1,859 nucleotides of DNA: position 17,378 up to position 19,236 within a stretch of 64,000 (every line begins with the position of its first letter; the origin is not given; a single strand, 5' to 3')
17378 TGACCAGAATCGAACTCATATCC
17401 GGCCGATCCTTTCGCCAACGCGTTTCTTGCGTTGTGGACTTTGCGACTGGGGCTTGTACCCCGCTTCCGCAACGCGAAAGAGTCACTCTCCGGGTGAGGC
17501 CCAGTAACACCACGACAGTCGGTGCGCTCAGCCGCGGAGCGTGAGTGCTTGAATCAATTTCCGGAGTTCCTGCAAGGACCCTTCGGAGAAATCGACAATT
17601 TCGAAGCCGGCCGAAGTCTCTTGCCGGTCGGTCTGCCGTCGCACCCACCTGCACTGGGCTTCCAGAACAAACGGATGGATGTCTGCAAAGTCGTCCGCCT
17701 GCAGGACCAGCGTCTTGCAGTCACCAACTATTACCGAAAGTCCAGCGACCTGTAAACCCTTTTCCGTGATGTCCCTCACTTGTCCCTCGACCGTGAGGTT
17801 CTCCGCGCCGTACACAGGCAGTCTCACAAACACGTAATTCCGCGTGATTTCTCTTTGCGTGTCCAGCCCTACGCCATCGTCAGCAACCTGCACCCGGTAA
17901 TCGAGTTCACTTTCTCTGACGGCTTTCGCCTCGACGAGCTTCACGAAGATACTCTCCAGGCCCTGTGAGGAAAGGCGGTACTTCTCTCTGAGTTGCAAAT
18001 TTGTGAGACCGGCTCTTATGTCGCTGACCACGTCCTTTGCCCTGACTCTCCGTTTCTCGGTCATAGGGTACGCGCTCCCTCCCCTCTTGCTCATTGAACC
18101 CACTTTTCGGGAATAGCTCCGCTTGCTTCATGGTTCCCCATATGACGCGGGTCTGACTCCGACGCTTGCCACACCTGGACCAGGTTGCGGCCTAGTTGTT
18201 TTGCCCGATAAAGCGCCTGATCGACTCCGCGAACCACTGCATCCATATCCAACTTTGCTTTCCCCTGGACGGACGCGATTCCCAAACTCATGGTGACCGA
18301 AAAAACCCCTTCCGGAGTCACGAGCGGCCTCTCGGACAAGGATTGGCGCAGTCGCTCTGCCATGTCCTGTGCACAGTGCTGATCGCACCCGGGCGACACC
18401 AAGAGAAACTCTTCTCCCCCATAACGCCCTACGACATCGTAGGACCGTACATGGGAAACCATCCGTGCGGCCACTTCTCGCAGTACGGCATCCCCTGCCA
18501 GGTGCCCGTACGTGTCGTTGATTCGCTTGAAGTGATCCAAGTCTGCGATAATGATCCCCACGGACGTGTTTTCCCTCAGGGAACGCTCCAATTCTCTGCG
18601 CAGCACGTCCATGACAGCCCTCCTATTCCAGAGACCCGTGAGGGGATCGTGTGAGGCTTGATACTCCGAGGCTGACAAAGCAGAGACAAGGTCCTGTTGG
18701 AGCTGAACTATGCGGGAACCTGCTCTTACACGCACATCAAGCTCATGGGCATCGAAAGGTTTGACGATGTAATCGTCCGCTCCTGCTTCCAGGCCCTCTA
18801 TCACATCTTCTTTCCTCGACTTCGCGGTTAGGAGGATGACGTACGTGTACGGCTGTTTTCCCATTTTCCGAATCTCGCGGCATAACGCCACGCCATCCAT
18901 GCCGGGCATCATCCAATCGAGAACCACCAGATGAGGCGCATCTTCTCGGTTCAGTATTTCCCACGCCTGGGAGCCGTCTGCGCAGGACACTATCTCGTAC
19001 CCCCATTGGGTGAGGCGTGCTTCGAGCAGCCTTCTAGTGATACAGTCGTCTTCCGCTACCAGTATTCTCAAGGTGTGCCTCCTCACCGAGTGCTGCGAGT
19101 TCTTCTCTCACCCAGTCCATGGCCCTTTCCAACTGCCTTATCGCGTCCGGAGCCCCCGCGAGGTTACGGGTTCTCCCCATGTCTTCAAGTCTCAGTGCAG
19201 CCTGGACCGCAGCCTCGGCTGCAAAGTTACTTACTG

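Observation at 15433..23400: Compact c-di-GMP phosphorelay: hybrid kinase with Hpt, REC-GGDEF, PilZ-like protein, CheY, REC-HD-GYP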

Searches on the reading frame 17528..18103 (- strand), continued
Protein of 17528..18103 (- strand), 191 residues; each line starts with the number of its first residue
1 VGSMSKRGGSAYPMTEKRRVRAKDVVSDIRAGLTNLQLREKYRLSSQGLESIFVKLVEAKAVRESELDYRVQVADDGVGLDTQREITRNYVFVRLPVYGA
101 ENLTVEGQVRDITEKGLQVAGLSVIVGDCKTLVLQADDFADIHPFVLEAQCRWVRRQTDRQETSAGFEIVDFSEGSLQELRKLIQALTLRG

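Call 69: list_cluster_members(proteins=[P0001, P0022, P0002])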
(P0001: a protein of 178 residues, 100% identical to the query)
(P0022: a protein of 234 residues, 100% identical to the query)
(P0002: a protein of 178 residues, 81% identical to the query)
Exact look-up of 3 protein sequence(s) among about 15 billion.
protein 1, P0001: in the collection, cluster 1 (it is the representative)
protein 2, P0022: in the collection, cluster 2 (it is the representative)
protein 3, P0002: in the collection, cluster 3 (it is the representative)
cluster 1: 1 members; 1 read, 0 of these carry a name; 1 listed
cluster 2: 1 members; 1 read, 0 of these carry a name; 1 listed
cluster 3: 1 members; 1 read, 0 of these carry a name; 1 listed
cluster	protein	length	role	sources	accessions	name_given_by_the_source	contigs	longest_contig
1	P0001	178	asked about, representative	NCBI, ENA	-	-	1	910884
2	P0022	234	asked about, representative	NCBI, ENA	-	-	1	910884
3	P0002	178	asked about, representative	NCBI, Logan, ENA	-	-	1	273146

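Call 81: search_protein_families(library=pfam, max_evalue=0.01, proteins=[L017:285-1166:-, L017:1684-2559:+, L017:3243-3917:+, L013:1860-2351:+, L013:4330-9546:+])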
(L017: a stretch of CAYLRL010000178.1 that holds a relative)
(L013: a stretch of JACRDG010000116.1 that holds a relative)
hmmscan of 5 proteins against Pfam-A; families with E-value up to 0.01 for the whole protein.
L017:285-1166:- (293 aa): 8 families
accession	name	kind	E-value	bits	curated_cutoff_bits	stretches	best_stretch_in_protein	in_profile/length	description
PF00072.30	Response_reg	-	1.2e-29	103.1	30.2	1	9-116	1-108/111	Response regulator receiver domain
PF04255.20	DUF433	-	6.3e-05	23.2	23.6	0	231-261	19-50/56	Protein of unknown function (DUF433)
PF13412.12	HTH_24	-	0.00073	19.5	21.9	0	242-273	16-47/48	Winged helix-turn-helix DNA-binding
PF23198.2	PDE8A_N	-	0.0022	18.4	29.6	1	9-59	13-63/147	PDE8A-like, N-terminal domain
PF04218.19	CENP-B_N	-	0.0023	18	21.2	0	159-184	15-40/53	CENP-B N-terminal DNA-binding domain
PF19187.6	HTH_PafC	-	0.0031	17.8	32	0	243-278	18-56/115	PafC helix-turn-helix domain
PF14947.12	HTH_45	-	0.0048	17.3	25.5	0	235-274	10-50/77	Winged helix-turn-helix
PF08100.18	Dimerisation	-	0.0092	16.2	25.6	0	235-275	32-72/93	O-methyltransferase dimerisation domain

L017:1684-2559:+ (291 aa): 1 family
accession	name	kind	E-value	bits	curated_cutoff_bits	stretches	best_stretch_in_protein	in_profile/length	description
PF07238.19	PilZ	-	4.7e-06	27.3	22.5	1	111-210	3-99/102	PilZ domain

L017:3243-3917:+ (224 aa): 1 family
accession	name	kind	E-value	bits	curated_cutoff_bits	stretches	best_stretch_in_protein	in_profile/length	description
PF10114.15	PocR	-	8.8e-43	146.3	23.9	1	67-215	1-148/162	Sensory domain found in PocR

L013:1860-2351:+ (163 aa): 1 family
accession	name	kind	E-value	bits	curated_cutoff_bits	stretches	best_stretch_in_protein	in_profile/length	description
PF01627.28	Hpt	-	1e-12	48.6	24.6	1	65-145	1-81/84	Hpt domain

L013:4330-9546:+ (1738 aa): 12 families
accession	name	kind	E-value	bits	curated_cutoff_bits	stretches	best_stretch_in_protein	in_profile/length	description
PF00989.32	PAS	-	3.9e-56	188.4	22.6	4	1237-1348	1-113/113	PAS fold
PF08448.16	PAS_4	-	4.9e-54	181.7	23.1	4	682-789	3-108/110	PAS fold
PF13426.13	PAS_9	-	1.1e-53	180.3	27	4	1248-1350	2-103/103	PAS domain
PF10114.15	PocR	-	3.7e-53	180.1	23.9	1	1062-1224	1-162/162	Sensory domain found in PocR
PF13188.13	PAS_8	-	4.3e-34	115.7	21.8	4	1237-1283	1-48/65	PAS domain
PF08447.18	PAS_3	-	8.5e-25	87.3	25.6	2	1260-1344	2-88/89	PAS fold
PF02518.31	HATPase_c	-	2.5e-21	76.6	26.4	1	1474-1594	2-109/111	Histidine kinase-, DNA gyrase B-, and HSP90-like ATPase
PF00072.30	Response_reg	-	5.3e-19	68.9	30.2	1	1617-1727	1-110/111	Response regulator receiver domain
PF00512.31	HisKA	-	2.8e-08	34.1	26.9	1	1368-1430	3-64/66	His Kinase A (phospho-acceptor) domain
PF14827.12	dCache_3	-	0.0014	18.7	25.7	0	173-268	48-145/239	Double sensory domain of two-component sensor kinase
PF10090.15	HPTransfase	-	0.0017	18.5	22.9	1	1476-1506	30-60/123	Histidine phosphotransferase C-terminal domain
PF02743.24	dCache_1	-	0.0039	17.2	45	0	116-211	2-92/240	Cache domain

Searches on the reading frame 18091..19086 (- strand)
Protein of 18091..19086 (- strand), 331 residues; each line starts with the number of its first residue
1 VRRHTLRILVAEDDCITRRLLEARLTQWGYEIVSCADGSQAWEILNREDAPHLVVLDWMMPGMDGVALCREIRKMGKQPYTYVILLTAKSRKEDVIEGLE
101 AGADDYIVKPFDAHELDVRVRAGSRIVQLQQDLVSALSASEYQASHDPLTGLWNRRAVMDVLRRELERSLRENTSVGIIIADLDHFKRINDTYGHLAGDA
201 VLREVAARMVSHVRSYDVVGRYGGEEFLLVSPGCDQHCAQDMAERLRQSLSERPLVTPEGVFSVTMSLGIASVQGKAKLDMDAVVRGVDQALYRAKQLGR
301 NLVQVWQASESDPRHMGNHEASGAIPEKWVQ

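Call 9: search_protein_families(library=pfam, max_evalue=0.01, proteins=[window:18091-19086:-])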
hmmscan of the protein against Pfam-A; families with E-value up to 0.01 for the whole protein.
window:18091-19086:- (331 aa): 3 families
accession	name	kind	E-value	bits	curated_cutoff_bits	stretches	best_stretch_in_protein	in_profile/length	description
PF00990.26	GGDEF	-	2.2e-46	158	23.8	1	144-301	1-160/161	Diguanylate cyclase, GGDEF domain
PF00072.30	Response_reg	-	2.5e-29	102.1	30.2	1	8-120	1-110/111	Response regulator receiver domain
PF23198.2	PDE8A_N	-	6.3e-05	23.4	29.6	1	12-107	18-115/147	PDE8A-like, N-terminal domain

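Call 11: search_protein_families(library=ncbifam, max_evalue=0.01, proteins=[window:18091-19086:-])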
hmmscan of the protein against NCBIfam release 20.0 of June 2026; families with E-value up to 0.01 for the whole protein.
window:18091-19086:- (331 aa): 120 families (the best 25 are shown)
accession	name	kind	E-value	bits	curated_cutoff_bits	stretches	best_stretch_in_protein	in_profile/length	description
NF007135.0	PRK09581.1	equivalog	5.3e-75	253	474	2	130-304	278-453/457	PleD family two-component system response regulator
NF047654.1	DiguCycDgcRLepto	equivalog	3e-56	190.5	500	1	7-303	4-293/295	diguanylate cyclase DgcR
TIGR00254.1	GGDEF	domain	5.5e-51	172.6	37.4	1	141-305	2-166/168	diguanylate cyclase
NF038266.1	diguan_SiaD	equivalog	2.7e-50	171.1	290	1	126-302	75-251/252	biofilm regulation diguanylate cyclase SiaD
NF007380.0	PRK09894.1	equivalog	1.8e-46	158.9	256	1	141-310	126-291/296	diguanylate cyclase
NF011955.1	PRK15426.1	equivalog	1.8e-39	135.3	408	1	135-305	389-560/564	cellulose biosynthesis regulator diguanylate cyclase DgcQ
NF007423.1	PRK09966.1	equivalog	4.4e-37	127.9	325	1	128-296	223-390/390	diguanylate cyclase DgcN/YfiN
NF007298.0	PRK09776.1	equivalog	4.7e-36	124.1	1135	1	141-314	681-853/1111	diguanylate cyclase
NF041606.1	dguan_cyc_DgcA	equivalog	3.9e-35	121.4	370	1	147-305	181-338/340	diguanylate cyclase DgcA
NF051473.1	DigCycDgcsShew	equivalog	1.3e-33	116.6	400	1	141-304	132-289/291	diguanylate cyclase DgcS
NF045944.1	ResRegRpaBCyano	equivalog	3.6e-33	114.8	330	1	9-129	1-117/229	response regulator transcription factor RpaB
TIGR02154.1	PhoB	equivalog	4.4e-33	114.5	296.2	1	6-128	3-124/226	phosphate regulon transcriptional regulator PhoB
NF050064.1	BlResRespRegCbrR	equivalog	1.5e-32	113.1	600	1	7-305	125-413/415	bile resistance response regulator CbrR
NF040689.1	MtrAB_MtrA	equivalog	1.6e-32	112.7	300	1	8-130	1-119/219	MtrAB system response regulator MtrA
NF041733.1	resp_reg_CseB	equivalog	2.4e-32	112.2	350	1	7-137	2-128/228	two-component system response regulator CseB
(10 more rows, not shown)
